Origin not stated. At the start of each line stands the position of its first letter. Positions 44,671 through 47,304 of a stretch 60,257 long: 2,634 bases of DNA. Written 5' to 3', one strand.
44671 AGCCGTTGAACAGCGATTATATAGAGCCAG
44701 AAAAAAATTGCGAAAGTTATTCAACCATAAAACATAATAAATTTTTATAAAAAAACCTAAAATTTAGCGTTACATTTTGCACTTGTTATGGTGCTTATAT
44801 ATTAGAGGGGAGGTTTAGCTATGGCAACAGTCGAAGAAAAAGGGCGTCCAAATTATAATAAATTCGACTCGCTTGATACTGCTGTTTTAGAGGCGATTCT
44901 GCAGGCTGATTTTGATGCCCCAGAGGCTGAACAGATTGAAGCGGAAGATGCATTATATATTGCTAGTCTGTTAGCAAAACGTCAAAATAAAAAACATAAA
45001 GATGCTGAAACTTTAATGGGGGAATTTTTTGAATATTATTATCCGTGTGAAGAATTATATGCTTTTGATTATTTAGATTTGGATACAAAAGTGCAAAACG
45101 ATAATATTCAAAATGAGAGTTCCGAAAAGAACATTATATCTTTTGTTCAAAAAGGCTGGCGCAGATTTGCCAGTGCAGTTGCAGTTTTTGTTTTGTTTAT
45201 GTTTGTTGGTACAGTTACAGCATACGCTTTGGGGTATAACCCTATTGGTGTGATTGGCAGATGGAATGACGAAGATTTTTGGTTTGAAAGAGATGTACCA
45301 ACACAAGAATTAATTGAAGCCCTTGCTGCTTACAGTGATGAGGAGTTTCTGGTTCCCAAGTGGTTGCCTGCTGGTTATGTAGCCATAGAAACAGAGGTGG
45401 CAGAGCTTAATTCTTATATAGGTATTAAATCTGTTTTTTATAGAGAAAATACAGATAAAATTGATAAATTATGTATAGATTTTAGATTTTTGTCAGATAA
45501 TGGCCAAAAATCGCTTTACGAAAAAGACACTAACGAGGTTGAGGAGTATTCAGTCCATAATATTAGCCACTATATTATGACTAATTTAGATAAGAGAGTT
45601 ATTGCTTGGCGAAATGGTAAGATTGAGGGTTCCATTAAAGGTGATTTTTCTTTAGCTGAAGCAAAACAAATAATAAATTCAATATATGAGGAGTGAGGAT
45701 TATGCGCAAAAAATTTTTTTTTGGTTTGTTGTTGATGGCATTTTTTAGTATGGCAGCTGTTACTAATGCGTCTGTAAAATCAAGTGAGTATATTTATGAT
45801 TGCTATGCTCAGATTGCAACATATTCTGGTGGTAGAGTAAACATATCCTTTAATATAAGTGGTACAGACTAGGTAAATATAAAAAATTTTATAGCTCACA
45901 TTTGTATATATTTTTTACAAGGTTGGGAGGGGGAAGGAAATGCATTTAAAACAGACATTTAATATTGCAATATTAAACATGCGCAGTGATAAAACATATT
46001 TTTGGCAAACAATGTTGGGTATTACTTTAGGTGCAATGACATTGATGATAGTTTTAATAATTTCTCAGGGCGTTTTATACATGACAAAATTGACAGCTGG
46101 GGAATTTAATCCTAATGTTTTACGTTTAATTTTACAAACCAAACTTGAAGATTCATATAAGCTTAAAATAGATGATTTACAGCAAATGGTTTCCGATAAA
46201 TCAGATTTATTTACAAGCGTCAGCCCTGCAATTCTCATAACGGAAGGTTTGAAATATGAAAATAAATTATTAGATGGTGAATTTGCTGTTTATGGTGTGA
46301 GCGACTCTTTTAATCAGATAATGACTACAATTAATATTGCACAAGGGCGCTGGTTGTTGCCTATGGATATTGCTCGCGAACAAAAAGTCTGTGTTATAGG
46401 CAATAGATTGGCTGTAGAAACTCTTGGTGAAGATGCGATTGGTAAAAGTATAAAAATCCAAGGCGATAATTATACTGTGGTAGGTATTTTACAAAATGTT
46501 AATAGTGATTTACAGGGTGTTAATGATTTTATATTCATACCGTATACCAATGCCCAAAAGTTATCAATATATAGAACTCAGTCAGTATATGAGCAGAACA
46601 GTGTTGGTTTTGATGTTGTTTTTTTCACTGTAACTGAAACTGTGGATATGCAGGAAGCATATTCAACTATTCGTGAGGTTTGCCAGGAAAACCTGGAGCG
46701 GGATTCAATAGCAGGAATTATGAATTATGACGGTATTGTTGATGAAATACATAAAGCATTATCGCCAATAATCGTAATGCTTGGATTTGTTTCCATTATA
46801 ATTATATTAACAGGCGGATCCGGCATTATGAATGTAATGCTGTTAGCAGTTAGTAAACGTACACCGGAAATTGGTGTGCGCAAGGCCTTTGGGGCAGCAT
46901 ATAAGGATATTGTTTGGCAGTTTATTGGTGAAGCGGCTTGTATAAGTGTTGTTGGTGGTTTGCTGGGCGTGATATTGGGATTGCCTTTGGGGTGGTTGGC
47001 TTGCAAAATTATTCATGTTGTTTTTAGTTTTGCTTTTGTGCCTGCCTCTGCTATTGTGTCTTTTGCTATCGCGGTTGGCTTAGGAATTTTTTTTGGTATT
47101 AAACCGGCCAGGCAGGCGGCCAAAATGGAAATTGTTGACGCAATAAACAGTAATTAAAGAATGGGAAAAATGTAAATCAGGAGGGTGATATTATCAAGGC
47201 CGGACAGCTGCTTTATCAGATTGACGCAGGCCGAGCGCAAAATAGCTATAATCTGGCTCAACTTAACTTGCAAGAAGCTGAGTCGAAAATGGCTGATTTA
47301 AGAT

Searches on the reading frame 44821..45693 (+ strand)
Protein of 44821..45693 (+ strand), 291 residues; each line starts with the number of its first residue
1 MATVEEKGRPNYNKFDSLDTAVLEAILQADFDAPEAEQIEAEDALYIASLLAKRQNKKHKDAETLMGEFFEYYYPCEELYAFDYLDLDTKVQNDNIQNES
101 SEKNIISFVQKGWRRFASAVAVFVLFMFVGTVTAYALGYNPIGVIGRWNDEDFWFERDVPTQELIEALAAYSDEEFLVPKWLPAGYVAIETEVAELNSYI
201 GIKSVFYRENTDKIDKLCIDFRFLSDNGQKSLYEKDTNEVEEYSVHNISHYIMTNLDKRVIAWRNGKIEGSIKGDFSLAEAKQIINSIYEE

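Call 95: search_protein_families(library=pfam, proteins=[window:44821-45693:+], max_evalue=0.00001)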
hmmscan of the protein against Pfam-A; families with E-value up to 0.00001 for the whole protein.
window:44821-45693:+ (291 aa): 1 family
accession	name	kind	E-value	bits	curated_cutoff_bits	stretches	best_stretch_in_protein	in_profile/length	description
PF14285.11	DUF4367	-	2e-09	38.4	22.1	1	178-288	3-110/110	Domain of unknown function (DUF4367)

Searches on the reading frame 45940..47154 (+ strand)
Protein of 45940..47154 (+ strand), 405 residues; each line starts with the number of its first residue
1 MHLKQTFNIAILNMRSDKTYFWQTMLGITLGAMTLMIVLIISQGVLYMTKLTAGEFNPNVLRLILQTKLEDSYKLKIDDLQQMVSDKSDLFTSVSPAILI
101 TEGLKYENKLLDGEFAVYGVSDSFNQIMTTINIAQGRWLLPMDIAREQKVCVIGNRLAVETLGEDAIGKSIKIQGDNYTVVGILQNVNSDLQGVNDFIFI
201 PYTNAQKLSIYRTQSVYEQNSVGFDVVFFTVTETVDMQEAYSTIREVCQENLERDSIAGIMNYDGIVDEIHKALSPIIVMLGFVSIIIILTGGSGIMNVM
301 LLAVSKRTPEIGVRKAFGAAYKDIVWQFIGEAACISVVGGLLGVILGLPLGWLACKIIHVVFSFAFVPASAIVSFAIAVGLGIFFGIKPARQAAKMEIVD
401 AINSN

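Call 95: search_protein_families(library=pfam, proteins=[window:45940-47154:+], max_evalue=0.00001)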
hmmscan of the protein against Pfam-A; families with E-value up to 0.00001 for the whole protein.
window:45940-47154:+ (405 aa): 2 families
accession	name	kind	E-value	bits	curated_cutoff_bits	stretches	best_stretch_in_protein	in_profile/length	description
PF12704.14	MacB_PCD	-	1.1e-27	98.1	27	1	24-246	4-206/207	MacB-like periplasmic core domain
PF02687.27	FtsX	-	2.2e-19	70.1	25.5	1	283-398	2-120/120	FtsX-like permease C-terminal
